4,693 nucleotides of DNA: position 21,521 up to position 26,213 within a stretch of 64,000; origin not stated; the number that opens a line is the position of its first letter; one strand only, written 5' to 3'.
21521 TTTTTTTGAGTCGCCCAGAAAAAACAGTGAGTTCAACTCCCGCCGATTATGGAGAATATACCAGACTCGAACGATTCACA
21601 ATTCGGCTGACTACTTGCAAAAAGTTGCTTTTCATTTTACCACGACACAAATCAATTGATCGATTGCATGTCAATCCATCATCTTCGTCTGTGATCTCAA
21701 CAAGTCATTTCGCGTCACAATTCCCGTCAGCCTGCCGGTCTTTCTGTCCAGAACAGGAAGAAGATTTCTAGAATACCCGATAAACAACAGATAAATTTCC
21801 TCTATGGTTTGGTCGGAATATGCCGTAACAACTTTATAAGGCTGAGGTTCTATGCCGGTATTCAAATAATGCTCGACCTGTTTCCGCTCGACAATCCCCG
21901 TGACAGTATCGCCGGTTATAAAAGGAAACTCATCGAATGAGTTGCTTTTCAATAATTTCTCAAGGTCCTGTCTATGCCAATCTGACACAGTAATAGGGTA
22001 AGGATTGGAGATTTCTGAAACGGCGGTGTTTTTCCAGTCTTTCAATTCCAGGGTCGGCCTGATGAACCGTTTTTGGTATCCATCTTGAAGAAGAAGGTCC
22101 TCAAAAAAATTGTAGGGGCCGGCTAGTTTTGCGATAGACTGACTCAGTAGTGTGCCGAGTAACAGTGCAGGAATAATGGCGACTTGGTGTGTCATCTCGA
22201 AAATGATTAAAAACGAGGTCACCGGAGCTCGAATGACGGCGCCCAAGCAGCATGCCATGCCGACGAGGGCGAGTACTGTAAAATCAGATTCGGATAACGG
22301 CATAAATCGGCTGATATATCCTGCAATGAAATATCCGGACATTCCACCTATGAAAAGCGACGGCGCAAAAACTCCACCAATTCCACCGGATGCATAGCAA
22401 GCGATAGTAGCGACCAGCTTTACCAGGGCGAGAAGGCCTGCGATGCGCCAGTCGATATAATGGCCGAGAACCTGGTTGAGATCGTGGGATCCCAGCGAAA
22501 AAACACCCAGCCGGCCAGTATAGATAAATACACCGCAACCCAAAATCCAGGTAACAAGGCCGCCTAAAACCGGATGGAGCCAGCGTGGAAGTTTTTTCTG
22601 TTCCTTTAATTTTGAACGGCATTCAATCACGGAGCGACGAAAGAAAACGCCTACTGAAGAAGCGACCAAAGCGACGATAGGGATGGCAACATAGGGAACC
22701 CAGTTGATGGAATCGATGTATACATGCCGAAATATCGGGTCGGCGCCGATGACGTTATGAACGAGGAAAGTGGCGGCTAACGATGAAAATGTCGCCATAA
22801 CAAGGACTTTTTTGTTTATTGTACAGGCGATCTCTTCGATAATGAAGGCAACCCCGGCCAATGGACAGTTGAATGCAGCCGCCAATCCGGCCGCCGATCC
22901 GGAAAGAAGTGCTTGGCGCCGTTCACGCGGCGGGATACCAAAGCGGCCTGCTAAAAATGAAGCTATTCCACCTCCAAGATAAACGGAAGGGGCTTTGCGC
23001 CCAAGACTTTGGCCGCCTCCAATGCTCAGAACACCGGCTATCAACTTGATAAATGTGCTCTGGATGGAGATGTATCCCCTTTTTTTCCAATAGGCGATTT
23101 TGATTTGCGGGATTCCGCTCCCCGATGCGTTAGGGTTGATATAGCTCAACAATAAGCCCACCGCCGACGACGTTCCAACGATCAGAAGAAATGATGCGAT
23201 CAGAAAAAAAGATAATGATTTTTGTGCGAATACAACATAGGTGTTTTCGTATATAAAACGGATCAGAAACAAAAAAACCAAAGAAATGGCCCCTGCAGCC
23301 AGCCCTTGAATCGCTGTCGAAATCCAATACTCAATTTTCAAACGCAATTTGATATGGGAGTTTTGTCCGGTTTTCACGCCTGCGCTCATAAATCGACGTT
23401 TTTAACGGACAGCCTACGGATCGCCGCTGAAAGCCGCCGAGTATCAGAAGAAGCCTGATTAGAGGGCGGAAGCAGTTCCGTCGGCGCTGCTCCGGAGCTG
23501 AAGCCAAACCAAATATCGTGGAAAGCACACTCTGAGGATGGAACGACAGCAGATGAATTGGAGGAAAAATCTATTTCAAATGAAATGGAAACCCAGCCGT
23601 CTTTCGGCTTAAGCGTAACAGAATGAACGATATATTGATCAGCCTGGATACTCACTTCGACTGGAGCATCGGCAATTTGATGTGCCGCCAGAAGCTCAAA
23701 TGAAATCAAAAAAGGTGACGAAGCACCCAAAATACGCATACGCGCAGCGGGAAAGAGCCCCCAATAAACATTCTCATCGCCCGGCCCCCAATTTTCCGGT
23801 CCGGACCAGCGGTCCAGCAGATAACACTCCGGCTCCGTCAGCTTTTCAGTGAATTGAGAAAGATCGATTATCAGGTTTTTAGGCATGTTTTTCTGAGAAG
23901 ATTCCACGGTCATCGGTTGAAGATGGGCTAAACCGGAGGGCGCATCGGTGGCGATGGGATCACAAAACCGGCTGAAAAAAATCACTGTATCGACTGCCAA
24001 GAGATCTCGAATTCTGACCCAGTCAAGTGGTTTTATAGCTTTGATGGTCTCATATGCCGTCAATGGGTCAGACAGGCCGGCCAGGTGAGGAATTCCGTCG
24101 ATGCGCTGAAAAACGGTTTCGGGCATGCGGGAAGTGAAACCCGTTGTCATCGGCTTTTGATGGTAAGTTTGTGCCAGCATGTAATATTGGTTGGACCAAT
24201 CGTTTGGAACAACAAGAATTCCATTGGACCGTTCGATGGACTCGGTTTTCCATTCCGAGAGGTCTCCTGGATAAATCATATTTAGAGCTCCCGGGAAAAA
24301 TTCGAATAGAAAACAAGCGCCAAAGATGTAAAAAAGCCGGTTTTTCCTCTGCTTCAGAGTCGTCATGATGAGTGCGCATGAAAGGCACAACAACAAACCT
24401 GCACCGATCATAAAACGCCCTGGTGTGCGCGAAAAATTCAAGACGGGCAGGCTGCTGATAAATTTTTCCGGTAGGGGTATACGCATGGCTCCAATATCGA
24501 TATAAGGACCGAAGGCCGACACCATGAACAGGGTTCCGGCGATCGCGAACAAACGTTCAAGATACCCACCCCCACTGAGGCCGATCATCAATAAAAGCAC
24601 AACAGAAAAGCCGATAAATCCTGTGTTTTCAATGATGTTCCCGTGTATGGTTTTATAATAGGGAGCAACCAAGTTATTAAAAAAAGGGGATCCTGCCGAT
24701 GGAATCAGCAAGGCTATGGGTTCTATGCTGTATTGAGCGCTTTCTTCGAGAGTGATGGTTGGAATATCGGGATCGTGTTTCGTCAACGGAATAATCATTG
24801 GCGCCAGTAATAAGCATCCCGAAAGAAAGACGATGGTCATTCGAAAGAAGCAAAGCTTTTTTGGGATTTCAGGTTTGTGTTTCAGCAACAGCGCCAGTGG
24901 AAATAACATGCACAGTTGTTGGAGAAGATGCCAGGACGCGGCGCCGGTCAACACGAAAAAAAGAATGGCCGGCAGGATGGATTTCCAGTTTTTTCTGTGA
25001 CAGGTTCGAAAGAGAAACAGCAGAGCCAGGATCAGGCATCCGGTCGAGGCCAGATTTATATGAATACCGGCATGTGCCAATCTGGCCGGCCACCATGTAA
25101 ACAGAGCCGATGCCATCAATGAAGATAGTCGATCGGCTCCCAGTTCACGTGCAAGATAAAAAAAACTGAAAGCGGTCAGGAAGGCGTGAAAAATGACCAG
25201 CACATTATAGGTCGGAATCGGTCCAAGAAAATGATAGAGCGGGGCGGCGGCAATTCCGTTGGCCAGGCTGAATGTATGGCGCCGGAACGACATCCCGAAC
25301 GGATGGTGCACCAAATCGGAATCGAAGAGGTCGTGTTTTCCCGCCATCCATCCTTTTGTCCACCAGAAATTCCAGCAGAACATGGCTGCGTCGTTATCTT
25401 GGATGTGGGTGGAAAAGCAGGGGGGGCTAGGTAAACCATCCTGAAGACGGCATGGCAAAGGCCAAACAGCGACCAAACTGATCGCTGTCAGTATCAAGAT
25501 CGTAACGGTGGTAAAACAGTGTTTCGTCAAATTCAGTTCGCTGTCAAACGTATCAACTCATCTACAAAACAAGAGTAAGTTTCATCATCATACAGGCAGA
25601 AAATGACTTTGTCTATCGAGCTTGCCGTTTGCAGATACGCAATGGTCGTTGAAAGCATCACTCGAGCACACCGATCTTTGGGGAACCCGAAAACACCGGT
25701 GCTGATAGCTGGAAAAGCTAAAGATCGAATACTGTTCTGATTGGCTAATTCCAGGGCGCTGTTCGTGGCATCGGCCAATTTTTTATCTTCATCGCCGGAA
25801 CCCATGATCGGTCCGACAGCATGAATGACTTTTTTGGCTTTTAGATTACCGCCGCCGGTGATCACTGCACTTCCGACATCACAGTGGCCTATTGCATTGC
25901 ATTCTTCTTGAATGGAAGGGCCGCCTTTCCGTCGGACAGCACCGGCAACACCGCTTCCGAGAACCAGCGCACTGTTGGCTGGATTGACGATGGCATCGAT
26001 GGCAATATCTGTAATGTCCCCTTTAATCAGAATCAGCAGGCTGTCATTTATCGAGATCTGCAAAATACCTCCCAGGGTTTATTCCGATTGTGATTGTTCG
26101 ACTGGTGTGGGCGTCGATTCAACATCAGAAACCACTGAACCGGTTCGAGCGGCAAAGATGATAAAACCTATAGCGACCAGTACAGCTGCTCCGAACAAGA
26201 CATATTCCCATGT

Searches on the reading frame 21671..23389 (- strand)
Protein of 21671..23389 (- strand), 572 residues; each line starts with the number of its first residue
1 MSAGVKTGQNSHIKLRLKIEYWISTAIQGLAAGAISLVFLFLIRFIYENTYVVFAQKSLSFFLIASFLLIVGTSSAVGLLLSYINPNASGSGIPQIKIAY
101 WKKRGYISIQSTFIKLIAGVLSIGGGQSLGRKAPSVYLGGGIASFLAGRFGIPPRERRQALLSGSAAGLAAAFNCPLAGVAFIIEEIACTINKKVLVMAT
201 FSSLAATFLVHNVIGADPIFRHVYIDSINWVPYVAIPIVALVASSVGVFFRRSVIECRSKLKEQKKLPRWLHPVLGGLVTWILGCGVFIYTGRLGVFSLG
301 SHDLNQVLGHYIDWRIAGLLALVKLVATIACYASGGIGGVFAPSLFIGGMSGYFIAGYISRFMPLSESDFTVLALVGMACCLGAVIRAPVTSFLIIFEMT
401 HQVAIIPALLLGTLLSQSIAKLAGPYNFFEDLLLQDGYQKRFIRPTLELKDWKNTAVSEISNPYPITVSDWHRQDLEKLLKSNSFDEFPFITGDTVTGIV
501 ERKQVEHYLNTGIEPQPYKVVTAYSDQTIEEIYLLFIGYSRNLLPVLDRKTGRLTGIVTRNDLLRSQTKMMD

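Call 75: search_protein_families(library=ncbifam, proteins=[window:21671-23389:-], max_evalue=0.00001)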
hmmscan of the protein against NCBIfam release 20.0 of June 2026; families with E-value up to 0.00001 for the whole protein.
window:21671-23389:- (572 aa): 3 families
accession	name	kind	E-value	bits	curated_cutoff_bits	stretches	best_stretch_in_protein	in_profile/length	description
NF003640.0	PRK05277.1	equivalog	1.6e-58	198.6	350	1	22-433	34-447/471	H(+)/Cl(-) exchange transporter ClcA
NF002505.0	PRK01862.1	equivalog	7.8e-42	143.7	482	1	104-570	110-573/577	ClcB-like voltage-gated chloride channel protein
NF002437.0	PRK01610.1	equivalog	2.7e-31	109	425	1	51-421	51-413/429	voltage-gated ClC-type chloride channel ClcB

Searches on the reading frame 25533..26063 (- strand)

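Call 25: search_protein_families(library=ncbifam, proteins=[window:25533-26063:-])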
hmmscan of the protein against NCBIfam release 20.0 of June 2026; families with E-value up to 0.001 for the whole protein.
window:25533-26063:- (176 aa): 11 families
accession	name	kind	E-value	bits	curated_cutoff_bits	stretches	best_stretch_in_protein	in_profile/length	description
NF001663.0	PRK00431.1-4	equivalog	5.6e-48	163.2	285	1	10-169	9-174/180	ADP-ribose-binding protein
NF001664.0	PRK00431.1-6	equivalog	2.5e-47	160.5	200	1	11-170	5-169/173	O-acetyl-ADP-ribose deacetylase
NF001660.0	PRK00431.1-1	equivalog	4.1e-45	153.5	271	1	12-166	7-167/177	O-acetyl-ADP-ribose deacetylase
NF001667.0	PRK00431.2-3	equivalog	1.1e-44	152.2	252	1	2-168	2-171/182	ADP-ribose-binding protein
NF001668.0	PRK00431.2-4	equivalog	1.4e-41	142.2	278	1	10-167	51-209/220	ADP-ribose-binding protein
NF001665.0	PRK00431.2-1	equivalog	1.1e-37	129.3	315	1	10-167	10-168/177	ADP-ribose-binding protein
NF009880.0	PRK13341.1-1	equivalog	1.5e-34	119.3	891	1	11-169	430-596/599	AAA family ATPase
NF001661.0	PRK00431.1-2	equivalog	2.5e-33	115.5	291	1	13-170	6-171/179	O-acetyl-ADP-ribose deacetylase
NF003163.0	PRK04143.1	equivalog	5.6e-32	111.2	272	1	5-166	80-256/265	protein-ADP-ribose hydrolase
NF001666.0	PRK00431.2-2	equivalog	4.4e-31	108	246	1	12-161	5-153/164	ADP-ribose-binding protein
NF001662.0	PRK00431.1-3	equivalog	4.6e-23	82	215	1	10-164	5-175/185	[protein ADP-ribosylglutamate] hydrolase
